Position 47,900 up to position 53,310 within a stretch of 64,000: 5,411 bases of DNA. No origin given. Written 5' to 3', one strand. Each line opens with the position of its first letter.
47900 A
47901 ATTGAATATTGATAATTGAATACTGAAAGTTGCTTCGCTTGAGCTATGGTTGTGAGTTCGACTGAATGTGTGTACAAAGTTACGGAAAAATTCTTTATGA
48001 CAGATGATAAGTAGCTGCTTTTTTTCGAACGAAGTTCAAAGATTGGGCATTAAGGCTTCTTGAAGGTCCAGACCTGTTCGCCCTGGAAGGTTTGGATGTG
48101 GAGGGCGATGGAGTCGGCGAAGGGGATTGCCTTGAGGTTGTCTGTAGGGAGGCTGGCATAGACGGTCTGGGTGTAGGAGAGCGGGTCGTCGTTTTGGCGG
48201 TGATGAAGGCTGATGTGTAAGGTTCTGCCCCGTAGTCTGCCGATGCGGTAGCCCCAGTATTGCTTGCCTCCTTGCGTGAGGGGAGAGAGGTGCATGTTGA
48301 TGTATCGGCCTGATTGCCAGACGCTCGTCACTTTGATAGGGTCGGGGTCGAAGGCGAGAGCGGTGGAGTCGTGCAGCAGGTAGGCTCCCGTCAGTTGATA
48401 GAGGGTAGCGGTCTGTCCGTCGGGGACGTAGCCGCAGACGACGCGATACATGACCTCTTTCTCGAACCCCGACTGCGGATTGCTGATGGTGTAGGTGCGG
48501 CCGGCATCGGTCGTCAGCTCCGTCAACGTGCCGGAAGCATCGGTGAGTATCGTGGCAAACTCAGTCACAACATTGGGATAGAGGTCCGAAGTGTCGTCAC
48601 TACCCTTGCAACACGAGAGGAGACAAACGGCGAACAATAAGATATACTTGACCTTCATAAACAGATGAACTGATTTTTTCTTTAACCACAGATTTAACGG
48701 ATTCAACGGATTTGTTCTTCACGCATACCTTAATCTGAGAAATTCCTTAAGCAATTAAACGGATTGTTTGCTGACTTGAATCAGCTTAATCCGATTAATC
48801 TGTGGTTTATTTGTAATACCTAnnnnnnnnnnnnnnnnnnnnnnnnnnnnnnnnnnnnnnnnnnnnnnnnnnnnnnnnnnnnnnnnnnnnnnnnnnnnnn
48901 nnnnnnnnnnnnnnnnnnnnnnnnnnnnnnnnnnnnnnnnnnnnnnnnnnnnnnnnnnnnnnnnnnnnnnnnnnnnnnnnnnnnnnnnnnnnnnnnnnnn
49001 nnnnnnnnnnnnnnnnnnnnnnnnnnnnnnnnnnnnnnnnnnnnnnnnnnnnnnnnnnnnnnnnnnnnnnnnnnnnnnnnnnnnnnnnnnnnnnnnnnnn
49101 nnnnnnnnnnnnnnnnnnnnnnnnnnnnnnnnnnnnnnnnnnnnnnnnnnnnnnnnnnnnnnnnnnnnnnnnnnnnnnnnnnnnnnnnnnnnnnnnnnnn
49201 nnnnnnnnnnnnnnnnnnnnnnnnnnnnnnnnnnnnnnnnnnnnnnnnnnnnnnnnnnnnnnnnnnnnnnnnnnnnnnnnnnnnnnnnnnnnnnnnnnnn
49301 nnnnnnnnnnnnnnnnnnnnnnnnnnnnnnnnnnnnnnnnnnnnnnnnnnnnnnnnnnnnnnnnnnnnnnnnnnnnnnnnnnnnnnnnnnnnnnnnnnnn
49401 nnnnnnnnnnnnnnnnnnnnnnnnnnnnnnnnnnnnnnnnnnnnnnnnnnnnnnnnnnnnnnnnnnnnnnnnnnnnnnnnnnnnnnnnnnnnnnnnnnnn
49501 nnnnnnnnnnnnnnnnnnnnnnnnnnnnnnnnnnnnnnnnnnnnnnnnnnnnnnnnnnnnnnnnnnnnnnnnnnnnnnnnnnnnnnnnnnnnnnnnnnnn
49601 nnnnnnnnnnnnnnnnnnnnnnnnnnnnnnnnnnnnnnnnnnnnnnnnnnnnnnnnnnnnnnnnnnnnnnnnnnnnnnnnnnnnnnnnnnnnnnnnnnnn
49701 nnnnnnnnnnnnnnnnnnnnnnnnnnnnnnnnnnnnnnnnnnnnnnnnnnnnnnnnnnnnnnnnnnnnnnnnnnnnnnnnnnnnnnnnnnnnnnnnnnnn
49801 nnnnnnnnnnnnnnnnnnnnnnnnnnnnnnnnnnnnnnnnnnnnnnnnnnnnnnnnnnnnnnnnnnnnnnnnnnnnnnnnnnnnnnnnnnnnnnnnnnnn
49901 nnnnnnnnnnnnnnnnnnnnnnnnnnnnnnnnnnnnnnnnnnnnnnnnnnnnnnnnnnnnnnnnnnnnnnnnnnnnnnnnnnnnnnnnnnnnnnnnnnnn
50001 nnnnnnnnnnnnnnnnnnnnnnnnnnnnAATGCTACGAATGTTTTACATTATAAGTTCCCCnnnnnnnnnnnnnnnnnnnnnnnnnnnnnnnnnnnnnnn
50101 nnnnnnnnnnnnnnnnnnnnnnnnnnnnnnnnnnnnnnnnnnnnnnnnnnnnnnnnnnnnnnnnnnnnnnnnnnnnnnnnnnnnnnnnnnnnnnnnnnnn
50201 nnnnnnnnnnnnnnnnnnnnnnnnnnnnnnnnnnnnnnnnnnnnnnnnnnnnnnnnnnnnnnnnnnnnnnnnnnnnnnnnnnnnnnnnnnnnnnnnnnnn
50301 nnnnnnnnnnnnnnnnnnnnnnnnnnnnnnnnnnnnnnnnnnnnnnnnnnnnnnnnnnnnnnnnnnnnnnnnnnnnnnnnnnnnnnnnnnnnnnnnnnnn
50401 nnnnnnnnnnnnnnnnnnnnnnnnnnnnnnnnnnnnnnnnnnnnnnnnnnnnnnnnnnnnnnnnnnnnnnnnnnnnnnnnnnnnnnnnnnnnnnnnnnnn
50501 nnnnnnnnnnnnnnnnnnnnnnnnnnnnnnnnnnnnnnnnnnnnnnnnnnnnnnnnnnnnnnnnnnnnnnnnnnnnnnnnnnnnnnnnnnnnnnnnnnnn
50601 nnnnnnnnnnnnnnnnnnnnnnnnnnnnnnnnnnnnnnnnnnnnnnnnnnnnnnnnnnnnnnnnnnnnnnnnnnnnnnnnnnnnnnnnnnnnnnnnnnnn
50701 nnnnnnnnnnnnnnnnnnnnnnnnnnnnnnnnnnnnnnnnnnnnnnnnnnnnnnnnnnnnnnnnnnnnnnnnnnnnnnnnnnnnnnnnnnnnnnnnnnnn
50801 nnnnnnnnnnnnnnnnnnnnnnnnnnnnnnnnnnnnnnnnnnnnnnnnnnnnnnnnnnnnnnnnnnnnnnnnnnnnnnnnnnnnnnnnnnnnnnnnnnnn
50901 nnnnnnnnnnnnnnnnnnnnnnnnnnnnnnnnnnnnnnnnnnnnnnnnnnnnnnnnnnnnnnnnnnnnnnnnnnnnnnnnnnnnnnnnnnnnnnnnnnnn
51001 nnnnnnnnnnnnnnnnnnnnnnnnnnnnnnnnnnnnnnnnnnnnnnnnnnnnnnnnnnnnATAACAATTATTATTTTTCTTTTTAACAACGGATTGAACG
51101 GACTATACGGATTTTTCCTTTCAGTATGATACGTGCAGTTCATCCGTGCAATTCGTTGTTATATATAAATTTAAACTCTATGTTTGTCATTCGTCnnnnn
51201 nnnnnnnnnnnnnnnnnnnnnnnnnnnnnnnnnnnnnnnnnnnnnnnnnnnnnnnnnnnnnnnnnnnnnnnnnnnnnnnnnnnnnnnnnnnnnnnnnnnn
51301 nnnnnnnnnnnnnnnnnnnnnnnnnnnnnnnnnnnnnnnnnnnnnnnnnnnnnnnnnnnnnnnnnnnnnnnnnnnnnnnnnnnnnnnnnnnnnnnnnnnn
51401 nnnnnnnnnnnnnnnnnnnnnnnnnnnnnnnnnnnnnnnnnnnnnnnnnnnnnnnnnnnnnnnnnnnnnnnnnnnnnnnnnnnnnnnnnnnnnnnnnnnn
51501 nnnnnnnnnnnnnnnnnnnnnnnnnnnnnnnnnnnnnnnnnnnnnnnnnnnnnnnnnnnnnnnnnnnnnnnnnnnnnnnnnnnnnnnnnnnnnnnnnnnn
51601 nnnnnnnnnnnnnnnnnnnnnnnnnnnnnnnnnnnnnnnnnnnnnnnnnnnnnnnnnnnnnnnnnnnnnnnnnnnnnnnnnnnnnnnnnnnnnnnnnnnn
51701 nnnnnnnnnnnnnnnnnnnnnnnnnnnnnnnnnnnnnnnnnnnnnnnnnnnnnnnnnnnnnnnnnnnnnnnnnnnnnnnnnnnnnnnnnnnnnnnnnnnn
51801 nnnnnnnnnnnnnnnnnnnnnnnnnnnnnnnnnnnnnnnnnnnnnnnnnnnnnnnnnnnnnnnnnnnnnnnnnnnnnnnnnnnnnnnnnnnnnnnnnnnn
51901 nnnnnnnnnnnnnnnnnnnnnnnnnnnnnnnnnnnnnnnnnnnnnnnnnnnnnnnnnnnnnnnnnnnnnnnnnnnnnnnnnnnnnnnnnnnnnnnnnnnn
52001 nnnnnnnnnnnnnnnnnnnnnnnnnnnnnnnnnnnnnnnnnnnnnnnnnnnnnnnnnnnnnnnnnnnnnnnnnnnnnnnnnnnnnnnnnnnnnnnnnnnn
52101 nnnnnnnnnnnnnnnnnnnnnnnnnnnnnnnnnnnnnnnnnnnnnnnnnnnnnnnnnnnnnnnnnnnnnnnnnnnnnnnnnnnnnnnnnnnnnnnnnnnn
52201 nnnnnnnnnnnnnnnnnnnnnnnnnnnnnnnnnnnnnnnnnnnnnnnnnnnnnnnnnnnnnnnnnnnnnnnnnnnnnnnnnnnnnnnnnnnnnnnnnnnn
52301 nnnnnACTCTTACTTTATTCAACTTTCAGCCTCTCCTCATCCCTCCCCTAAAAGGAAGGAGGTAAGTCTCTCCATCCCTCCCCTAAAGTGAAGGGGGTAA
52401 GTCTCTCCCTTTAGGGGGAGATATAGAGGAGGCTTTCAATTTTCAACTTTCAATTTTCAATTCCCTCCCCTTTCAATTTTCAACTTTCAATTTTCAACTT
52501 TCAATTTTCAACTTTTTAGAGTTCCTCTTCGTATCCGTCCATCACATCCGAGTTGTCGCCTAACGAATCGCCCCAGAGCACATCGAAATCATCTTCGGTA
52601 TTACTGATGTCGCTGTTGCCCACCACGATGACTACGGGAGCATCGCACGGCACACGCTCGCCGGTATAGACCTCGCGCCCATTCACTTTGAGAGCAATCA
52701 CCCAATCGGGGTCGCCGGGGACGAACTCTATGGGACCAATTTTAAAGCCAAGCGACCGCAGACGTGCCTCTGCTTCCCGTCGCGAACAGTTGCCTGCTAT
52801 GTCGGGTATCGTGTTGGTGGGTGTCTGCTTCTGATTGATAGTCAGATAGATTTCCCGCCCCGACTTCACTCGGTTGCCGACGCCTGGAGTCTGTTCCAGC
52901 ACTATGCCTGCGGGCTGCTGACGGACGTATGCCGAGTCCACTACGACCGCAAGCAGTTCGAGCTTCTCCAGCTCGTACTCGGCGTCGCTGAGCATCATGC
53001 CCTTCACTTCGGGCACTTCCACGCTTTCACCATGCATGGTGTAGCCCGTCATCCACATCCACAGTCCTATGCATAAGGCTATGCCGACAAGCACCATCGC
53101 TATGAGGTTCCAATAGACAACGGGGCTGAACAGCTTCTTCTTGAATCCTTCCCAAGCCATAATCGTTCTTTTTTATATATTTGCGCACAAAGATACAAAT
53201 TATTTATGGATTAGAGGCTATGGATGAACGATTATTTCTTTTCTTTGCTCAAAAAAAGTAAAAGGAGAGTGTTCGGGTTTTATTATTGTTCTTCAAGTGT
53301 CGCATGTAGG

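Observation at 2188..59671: Window-wide system of short-word hairpin repeats occupying both intergenic DNA and reading frames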

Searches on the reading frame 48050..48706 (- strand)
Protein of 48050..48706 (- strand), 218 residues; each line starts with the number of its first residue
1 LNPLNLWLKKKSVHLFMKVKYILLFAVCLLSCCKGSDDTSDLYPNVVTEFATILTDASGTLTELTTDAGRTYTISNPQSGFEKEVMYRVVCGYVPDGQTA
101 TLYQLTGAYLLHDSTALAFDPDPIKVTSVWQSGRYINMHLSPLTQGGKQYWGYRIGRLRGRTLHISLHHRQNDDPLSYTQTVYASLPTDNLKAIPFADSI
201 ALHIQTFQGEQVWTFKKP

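Call 12: search_protein_families(library=pfam, proteins=[window:48050-48706:-], max_evalue=0.00001)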
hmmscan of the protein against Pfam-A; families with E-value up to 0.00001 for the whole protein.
window:48050-48706:- (218 aa): 1 family
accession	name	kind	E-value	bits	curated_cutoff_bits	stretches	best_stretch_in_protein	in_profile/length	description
PF17415.7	NigD_C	-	6.6e-11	42.8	22.6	1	118-216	12-119/120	NigD-like C-terminal beta sandwich domain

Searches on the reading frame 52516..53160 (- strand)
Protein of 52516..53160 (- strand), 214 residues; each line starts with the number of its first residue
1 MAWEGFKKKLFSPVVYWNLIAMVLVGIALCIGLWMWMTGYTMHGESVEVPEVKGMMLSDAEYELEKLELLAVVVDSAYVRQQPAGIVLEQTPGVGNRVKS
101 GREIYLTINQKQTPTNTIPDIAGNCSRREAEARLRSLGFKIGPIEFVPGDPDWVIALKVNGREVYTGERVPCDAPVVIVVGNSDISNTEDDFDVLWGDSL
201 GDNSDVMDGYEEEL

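Call 12: search_protein_families(library=pfam, proteins=[window:52516-53160:-], max_evalue=0.00001)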
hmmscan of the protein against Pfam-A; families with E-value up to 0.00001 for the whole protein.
window:52516-53160:- (214 aa): 1 family
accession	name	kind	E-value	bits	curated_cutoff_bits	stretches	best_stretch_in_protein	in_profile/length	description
PF03793.24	PASTA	-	8.1e-18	64.6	23.2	1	47-109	1-63/64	PASTA domain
